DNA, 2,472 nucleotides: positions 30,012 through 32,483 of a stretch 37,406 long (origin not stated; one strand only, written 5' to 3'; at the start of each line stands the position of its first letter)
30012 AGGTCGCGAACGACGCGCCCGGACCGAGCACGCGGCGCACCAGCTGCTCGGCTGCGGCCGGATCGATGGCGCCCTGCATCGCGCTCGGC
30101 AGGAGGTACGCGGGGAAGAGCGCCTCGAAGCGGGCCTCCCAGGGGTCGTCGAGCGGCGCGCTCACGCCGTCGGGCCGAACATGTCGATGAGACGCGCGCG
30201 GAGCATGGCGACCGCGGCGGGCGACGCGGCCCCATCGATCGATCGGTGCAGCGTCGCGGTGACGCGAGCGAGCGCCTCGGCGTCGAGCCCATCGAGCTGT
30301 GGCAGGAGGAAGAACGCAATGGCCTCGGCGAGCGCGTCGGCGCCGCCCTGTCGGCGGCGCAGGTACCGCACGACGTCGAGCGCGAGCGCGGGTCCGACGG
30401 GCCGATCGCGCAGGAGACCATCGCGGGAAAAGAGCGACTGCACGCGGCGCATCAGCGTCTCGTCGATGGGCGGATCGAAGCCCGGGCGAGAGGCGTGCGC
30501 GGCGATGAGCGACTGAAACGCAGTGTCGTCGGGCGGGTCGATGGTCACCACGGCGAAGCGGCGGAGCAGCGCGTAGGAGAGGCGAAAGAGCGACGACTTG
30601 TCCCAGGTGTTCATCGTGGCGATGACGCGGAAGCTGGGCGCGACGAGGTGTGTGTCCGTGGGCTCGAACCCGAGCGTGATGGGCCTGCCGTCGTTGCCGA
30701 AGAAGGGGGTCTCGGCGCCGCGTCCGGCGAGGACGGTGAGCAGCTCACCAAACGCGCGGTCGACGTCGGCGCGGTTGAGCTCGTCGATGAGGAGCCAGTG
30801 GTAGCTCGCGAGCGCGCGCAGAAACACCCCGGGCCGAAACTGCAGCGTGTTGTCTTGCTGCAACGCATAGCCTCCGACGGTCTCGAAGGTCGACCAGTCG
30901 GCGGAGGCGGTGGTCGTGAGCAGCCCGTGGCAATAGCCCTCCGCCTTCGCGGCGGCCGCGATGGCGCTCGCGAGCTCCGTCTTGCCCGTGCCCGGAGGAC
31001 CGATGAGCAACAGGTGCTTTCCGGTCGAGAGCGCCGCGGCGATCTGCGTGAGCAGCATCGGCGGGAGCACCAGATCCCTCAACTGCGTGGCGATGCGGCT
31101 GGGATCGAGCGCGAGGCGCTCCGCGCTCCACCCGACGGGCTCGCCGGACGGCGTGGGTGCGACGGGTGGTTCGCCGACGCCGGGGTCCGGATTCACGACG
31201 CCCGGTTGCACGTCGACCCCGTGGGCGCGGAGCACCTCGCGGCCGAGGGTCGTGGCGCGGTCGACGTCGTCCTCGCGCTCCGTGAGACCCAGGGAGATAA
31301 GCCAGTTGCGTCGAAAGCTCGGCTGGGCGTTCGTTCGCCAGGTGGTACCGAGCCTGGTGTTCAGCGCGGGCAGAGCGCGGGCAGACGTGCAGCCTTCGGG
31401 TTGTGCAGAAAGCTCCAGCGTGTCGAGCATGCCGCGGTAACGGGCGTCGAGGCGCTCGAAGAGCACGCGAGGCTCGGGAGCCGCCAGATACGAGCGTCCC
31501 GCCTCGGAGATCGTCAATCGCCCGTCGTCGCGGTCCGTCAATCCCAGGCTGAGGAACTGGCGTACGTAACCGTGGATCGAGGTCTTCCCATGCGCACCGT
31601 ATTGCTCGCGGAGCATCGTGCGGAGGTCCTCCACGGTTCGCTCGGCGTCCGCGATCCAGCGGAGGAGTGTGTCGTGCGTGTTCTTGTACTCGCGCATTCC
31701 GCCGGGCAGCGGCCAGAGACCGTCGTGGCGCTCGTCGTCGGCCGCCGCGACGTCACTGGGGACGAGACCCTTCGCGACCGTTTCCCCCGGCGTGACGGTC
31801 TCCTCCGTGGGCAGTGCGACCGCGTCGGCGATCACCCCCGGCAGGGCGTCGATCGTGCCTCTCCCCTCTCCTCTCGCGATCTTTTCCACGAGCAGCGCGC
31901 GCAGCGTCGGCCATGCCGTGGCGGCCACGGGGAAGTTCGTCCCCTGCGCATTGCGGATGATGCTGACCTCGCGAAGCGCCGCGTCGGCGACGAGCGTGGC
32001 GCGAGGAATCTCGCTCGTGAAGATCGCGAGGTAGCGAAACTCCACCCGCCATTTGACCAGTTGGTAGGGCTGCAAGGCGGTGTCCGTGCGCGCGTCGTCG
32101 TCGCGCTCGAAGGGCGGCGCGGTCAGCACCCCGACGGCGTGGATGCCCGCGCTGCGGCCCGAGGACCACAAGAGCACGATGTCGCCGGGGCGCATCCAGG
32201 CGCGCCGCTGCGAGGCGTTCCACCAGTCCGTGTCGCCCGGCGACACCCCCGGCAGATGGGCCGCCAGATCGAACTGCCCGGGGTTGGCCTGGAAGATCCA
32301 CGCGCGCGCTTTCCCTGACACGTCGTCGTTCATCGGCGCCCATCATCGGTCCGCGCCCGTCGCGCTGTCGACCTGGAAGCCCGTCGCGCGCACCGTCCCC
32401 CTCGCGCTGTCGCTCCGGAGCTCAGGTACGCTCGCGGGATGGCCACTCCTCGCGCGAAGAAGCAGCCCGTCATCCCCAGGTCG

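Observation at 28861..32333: McrBC-like module: EVE + extra sensor region + McrB-type GTPase, translationally coupled to a long PD-(D/E)xK partner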

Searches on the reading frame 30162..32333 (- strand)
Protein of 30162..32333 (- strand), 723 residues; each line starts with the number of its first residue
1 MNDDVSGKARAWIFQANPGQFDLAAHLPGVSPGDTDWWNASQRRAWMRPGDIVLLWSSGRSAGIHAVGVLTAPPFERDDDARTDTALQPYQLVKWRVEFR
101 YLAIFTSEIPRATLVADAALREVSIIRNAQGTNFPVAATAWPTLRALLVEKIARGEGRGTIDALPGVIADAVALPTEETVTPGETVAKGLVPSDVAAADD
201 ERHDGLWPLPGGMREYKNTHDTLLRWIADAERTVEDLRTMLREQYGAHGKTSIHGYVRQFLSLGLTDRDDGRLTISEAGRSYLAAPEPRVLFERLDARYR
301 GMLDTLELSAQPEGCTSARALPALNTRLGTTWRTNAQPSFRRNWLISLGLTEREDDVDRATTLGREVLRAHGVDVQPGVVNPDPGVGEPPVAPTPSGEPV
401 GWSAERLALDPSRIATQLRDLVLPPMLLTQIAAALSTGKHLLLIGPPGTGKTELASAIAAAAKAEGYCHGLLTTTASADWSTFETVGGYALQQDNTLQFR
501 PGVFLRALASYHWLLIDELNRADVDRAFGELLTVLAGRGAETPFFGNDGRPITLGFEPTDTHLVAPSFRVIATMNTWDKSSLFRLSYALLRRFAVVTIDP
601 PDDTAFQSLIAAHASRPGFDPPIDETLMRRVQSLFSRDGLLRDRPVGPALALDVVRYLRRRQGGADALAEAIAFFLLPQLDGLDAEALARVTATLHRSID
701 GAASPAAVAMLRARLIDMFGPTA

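Call 3: search_protein_families(library=pfam, proteins=[window:30162-32333:-], max_evalue=1)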
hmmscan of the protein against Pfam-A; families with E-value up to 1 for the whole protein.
window:30162-32333:- (723 aa): 28 families (the best 25 are shown)
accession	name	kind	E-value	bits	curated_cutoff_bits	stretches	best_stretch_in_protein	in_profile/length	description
PF07728.20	AAA_5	-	1.7e-19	70.6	22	1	440-593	1-139/139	AAA domain (dynein-related subfamily)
PF01878.24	EVE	-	4.1e-08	33.8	23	1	11-144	2-142/145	EVE domain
PF00004.35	AAA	-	3.8e-06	27.8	21.2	1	441-590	1-119/131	ATPase family associated with various cellular activities (AAA)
PF13604.12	AAA_30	-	8.2e-06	26.1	27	1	433-547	12-124/191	AAA domain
PF13245.12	AAA_19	-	3.9e-05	24.3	25.1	1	434-541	7-119/134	AAA domain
PF13191.12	AAA_16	-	4.9e-05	24.3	32.6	1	433-471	14-63/167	AAA ATPase domain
PF07726.17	AAA_3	-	6.2e-05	23.3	27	1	440-594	1-130/131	ATPase family associated with various cellular activities (AAA)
PF01695.23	IstB_IS21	-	0.0001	22.3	24.1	1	439-469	93-123/238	IstB-like ATP binding protein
PF20720.3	nSTAND3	-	0.00017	21.7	27.2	1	430-467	9-46/155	Novel STAND NTPase 3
PF13401.12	AAA_22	-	0.00091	20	27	1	437-480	4-47/130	AAA domain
PF01078.27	Mg_chelatase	-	0.0017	18.2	20.3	1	431-459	17-43/207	Magnesium chelatase, subunit ChlI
PF12775.13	AAA_7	-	0.0025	17.8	25.8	1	433-495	28-90/181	P-loop containing dynein motor region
PF20030.5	bpMoxR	-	0.0026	17.3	27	1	430-467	23-60/205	MoxR domain in the MoxR-vWA-beta-propeller ternary systems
PF05496.18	RuvB_N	-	0.0031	17.7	27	1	438-463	33-58/159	Holliday junction DNA helicase RuvB P-loop domain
PF00005.33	ABC_tran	-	0.0048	17.9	25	1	429-468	2-42/137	ABC transporter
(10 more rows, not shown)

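Call 4: search_protein_families(library=padloc, proteins=[window:30162-32333:-], max_evalue=1)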
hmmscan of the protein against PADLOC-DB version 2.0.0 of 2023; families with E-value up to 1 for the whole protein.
window:30162-32333:- (723 aa): 11 families
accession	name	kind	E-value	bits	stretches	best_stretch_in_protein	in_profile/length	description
PDLC04140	mad8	-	1.6e-06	25.9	1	428-465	17-54/314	mads_8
PDLC02196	IetA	-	1.4e-05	22.7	1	433-461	117-145/374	-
PDLC04232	IetA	-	6.7e-05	20.4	1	435-461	113-139/330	-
PDLC03920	MkoA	-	8.5e-05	19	1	430-459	623-652/1112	-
PDLC02195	IetA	-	0.00026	18.4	1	435-461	134-160/395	-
PDLC00915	TRIP13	-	0.0036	14.8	1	441-461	66-86/302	TRIP13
PDLC01439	typeIV_DinG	-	0.0066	13.1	1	429-464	25-59/575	CAS-IV-A; associated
PDLC03921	MkoA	-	0.026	10.1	1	435-460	1039-1064/1607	-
PDLC03838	DolB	-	0.028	11.7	1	441-463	169-191/375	-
PDLC05009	PDC-S37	-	0.074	8.7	1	432-462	302-332/1550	-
PDLC04789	PDC-S01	-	0.086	9.8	1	428-463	7-42/375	-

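Call 5: search_protein_families(library=ncbifam, proteins=[window:30162-32333:-], max_evalue=1)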
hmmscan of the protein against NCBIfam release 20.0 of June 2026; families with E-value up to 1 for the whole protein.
window:30162-32333:- (723 aa): 50 families (the best 25 are shown)
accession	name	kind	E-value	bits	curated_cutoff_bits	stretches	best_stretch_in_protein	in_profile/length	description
NF008457.0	PRK11331.1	equivalog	3.7e-11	42.4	637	1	417-619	173-377/459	5-methylcytosine-specific restriction enzyme subunit McrB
TIGR02640.1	gas_vesic_GvpN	equivalog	1.1e-05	25.1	266.8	2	433-462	16-45/262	gas vesicle protein GvpN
NF038214.1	IS21_help_AAA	equivalog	1.3e-05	25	200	1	436-532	88-173/232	IS21-like element helper ATPase IstB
TIGR03922.1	T7SS_EccA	equivalog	0.00013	20.7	466.65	1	437-460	311-334/557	type VII secretion AAA-ATPase EccA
TIGR01241.2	FtsH_fam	equivalog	0.00022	20.1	600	1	439-463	196-220/598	ATP-dependent zinc metalloprotease FtsH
NF047784.1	MadB_ATPase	equivalog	0.00032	20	475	1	431-463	26-58/298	MadB family AAA-type ATPase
TIGR01242.2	TIGR01242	subfamily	0.00046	19.3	500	1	426-464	138-174/362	proteasome-activating nucleotidase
NF003069.1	PRK03992.1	subfamily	0.00051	19.3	500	1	437-464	164-191/379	proteasome-activating nucleotidase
NF006038.0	PRK08181.1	subfamily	0.00054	19.3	317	1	433-475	102-143/271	transposase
TIGR00635.1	ruvB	equivalog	0.00057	19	299.05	1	439-462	31-54/305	Holliday junction branch migration DNA helicase RuvB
NF042959.1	IteA_antiphage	equivalog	0.00067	18.9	510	1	433-461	120-148/367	anti-phage ATPase IteA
TIGR01243.1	CDC48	subfamily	0.00074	17.9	802.65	1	419-465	191-239/733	CDC48 family AAA ATPase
NF007365.0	PRK09862.1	equivalog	0.001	17.8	530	1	435-459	207-231/506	YifB family Mg chelatase-like AAA ATPase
TIGR03689.1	pup_AAA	equivalog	0.0026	16.5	504.75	1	417-464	193-242/512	proteasome ATPase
NF008004.0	PRK10733.1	equivalog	0.0026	15.8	1008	1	439-465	186-212/644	ATP-dependent zinc metalloprotease FtsH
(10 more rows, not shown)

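Call 6: search_solved_structures(query=window:30162-32333:-, max_evalue=0.01, show_alignments=2)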
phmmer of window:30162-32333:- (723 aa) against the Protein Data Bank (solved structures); distinct sequences matched with E-value up to 0.01: 74 (the best 60 are shown).
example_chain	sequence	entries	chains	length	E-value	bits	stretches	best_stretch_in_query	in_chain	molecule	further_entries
6or5_A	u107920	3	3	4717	1.9e-19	72.8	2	428-525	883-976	Midasin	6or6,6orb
6i27_A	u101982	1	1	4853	7.7e-17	64.2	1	393-525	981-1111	Midasin,Midasin,Midasin,Midasin,Midasin,Midasin,Midasin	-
6i26_A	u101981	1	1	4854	7.7e-17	64.2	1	393-525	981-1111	Midasin,Midasin,Midasin,Midasin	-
6hyp_A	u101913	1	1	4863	7.8e-17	64.2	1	393-525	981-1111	Midasin,Midasin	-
5jcs_s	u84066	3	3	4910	8.3e-17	64.1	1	393-525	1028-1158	Midasin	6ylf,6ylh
6hz4_A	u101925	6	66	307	3e-13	52.3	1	417-625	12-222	5-methylcytosine-specific restriction enzyme B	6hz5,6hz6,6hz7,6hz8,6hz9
6ut6_A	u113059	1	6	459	8.4e-13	50.8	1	416-625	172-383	5-methylcytosine-specific restriction enzyme B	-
7vsr_A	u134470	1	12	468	8.8e-13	50.8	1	416-625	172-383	5-methylcytosine-specific restriction enzyme B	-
6ut3_A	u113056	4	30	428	3.7e-10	42.1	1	505-603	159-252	GTPase subunit of restriction endonuclease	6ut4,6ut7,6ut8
6ut5_A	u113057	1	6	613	1e-09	40.6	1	505-603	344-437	GTPase subunit of restriction endonuclease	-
6oaa_B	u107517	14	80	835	1.2e-05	27.2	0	417-464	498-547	Cell division control protein 48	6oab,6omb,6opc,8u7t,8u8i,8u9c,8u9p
6oa9_A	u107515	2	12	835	1.2e-05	27.2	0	417-464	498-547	Cell division control protein 48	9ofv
8dar_A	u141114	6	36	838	1.2e-05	27.2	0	417-464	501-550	Cell division control protein 48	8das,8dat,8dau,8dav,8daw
9lgo_F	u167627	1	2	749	2e-05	26.4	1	378-551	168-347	ATPase family gene 2 protein homolog B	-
8rhn_O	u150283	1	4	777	2.3e-05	26.2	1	378-551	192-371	ATPase family gene 2 protein homolog B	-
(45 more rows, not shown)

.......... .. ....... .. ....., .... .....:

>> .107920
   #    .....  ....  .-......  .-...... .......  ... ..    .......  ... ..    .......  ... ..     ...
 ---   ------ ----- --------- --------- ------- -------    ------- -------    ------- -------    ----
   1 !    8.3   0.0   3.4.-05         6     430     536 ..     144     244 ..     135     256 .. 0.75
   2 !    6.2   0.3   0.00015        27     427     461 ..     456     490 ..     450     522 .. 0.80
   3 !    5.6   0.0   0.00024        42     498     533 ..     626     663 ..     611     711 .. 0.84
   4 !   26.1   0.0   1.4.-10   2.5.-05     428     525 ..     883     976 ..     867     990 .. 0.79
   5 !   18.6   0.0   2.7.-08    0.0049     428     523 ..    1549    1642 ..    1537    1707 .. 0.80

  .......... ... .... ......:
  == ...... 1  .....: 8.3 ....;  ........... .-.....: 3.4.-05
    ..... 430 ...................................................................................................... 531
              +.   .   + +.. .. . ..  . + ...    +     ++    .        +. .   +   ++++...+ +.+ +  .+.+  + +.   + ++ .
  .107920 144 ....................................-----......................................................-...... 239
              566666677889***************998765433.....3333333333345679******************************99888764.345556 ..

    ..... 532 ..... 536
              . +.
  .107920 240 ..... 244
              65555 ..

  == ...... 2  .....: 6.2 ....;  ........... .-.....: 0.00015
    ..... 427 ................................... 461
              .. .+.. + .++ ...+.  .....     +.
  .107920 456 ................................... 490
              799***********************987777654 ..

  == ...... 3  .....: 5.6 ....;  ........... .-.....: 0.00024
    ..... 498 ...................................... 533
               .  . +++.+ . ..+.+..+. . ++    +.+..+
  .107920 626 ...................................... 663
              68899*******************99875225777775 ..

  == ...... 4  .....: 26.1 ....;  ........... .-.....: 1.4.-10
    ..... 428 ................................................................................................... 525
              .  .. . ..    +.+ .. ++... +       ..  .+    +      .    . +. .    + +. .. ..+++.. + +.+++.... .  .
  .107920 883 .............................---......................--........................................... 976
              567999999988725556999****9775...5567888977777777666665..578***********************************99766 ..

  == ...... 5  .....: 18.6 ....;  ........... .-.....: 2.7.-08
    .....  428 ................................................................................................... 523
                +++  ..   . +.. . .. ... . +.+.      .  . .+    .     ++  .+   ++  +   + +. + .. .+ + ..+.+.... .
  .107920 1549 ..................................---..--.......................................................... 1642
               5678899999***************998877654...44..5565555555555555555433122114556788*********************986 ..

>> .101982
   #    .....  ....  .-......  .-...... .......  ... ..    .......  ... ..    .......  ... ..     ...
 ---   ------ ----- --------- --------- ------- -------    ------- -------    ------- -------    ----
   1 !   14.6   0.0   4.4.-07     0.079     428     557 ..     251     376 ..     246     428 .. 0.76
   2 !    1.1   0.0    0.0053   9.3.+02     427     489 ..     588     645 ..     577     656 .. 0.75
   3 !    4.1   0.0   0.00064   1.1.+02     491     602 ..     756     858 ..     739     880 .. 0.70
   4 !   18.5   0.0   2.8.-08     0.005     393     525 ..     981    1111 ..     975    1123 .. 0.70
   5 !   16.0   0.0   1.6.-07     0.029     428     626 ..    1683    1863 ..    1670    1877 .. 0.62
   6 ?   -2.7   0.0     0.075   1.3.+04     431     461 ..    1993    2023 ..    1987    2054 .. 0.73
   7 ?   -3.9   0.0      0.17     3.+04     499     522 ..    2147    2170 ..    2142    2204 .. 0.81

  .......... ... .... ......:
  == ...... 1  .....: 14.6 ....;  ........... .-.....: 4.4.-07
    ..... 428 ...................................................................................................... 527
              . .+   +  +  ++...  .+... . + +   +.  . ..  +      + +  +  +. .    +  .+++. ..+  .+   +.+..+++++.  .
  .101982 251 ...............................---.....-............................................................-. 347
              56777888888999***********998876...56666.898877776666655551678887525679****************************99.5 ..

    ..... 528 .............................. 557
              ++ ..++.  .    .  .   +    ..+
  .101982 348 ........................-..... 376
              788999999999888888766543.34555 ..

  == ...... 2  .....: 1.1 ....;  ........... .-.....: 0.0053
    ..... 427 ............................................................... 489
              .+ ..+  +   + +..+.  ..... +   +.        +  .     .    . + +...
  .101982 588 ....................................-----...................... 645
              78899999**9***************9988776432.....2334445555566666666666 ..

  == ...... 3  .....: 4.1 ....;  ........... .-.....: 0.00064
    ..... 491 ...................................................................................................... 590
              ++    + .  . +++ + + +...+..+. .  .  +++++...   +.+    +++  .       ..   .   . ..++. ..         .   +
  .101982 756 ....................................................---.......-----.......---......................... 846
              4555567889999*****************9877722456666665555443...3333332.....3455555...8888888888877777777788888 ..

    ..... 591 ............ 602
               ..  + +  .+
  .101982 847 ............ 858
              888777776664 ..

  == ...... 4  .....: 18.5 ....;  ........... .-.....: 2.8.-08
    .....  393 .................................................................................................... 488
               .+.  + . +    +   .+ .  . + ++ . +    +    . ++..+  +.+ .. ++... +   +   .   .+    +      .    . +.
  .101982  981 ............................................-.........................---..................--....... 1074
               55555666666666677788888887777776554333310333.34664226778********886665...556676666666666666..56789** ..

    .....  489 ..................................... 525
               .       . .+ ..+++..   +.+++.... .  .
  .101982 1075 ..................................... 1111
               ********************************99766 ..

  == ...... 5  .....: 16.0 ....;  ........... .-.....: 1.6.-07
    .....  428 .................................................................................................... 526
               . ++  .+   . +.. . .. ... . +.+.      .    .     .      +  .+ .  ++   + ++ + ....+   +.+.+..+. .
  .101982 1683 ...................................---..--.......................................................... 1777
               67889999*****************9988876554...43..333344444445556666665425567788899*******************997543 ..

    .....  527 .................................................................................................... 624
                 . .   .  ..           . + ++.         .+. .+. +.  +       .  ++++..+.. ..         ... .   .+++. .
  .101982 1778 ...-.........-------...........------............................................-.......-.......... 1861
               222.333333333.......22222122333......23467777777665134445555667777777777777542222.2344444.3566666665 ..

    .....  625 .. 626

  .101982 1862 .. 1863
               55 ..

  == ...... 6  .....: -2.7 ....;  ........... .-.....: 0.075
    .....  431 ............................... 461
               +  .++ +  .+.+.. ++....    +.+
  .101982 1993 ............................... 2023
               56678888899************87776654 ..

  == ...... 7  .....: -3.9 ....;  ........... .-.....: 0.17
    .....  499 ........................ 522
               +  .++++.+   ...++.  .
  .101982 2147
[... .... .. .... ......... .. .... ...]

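Call 12: find_homologous_proteins(query=window:30162-32333:-)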
Query window:30162-32333:- (723 aa): 263 proteins with E <= 0.001 among 8000 candidates; the best 120 are listed.
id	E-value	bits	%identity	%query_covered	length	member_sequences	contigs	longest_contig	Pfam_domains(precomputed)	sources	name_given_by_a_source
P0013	0.0e+0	1619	99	100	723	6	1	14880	PF01878.25,PF13604.13,PF00004.36,PF07728.21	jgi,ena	-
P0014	0.0e+0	1450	89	100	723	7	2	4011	PF01878.25,PF13604.13,PF00004.36,PF07728.21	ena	-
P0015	0.0e+0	1043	66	99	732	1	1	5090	PF01878.25,PF07726.18,PF00004.36,PF07728.21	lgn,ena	-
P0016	0.0e+0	1012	65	99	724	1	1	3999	PF01878.25,PF13604.13,PF07726.18,PF00004.36,PF07728.21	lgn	-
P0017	1.4e-294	997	64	98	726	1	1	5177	PF01878.25,PF13604.13,PF00004.36,PF07728.21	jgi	jgi:5-methylcytosine-specific restriction protein B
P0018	9.1e-291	985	65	98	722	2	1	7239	PF01878.25,PF00004.36,PF07728.21,PF20720.4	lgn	-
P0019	4.3e-251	854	59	96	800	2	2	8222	PF00440.30,PF01878.25,PF13604.13,PF00004.36,PF07728.21,PF20720.4,PF13191.13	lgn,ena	-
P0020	5.6e-251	853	58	98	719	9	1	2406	PF01878.25,PF13604.13,PF00004.36,PF07728.21,PF13191.13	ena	-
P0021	5.0e-250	850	57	99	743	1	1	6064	PF01878.25,PF13604.13,PF00004.36,PF07728.21,PF13191.13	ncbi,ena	-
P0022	1.7e-249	848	57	100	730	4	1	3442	PF01878.25,PF13604.13,PF00004.36,PF07728.21,PF13191.13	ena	-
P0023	2.9e-236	804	54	98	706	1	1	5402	PF01878.25,PF13604.13,PF07728.21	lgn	-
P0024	2.5e-158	547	48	72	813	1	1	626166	PF07726.18,PF07728.21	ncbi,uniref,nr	ncbi:AAA family ATPase [Myxococcus stipitatus]|uniref:AAA family ATPase n=1 Tax=Myxococcus stipitatu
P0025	2.9e-158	547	49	72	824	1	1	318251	PF07726.18,PF07728.21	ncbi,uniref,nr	ncbi:AAA family ATPase [Myxococcus sp. K15C18031901]|uniref:AAA family ATPase n=1 Tax=Myxococcus din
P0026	2.9e-157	543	49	72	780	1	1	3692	PF07726.18,PF07728.21,PF20720.4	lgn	-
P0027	1.6e-155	538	48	75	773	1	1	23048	PF07726.18,PF07728.21,PF20720.4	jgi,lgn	jgi:MoxR-like ATPase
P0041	4.3e-151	523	44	90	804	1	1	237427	PF07728.21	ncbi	ncbi:MAG: AAA family ATPase [Polyangiaceae bacterium]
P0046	2.4e-148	514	48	74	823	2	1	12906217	PF13604.13,PF07726.18,PF00004.36,PF07728.21,PF20720.4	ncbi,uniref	ncbi:AAA family ATPase [Sorangium sp. So ce363]|uniref:AAA family ATPase n=1 Tax=Sorangium sp. So ce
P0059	1.3e-144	502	45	73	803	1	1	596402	PF07726.18,PF07728.21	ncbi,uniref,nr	ncbi:AAA family ATPase [Corallococcus macrosporus]|uniref:AAA family ATPase n=1 Tax=Corallococcus ma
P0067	2.1e-142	494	46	71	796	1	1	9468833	PF07726.18,PF07728.21,PF20720.4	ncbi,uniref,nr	ncbi:AAA family ATPase [Archangium primigenium]|uniref:AAA family ATPase n=1 Tax=[Archangium] primig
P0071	6.0e-142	493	46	72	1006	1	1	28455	PF07726.18,PF00004.36,PF07728.21,PF13191.13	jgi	jgi:MoxR-like ATPase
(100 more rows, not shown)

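Call 23: find_encoding_contigs(protein=P0024, flank=6000, max_places=2)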
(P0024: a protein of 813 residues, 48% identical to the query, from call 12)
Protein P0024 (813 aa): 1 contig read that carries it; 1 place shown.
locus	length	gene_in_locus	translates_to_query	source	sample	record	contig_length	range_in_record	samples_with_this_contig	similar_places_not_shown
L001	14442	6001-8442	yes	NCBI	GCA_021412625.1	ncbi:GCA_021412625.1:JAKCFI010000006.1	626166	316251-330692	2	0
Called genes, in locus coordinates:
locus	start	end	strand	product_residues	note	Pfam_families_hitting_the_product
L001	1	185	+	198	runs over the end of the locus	-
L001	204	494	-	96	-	PF11950:DUF3467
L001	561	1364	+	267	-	PF00561:Abhydrolase_1, PF12146:Hydrolase_4, PF12697:Abhydrolase_6, PF07859:Abhydrolase_3 (weak)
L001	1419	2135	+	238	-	PF00005:ABC_tran, PF02463:SMC_N (faint), PF13304:AAA_21 (faint)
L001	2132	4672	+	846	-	PF12704:MacB_PCD, PF02687:FtsX, PF12704:MacB_PCD, PF02687:FtsX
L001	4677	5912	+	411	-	PF07143:AttH, PF17186:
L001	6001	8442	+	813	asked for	PF07726:AAA_3 (faint), PF07728:AAA_5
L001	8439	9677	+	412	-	-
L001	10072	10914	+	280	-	PF02311:AraC_binding, PF12833:HTH_18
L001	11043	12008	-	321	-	PF00753:Lactamase_B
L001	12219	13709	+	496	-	PF00370:FGGY_N, PF02782:FGGY_C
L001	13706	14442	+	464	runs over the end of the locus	-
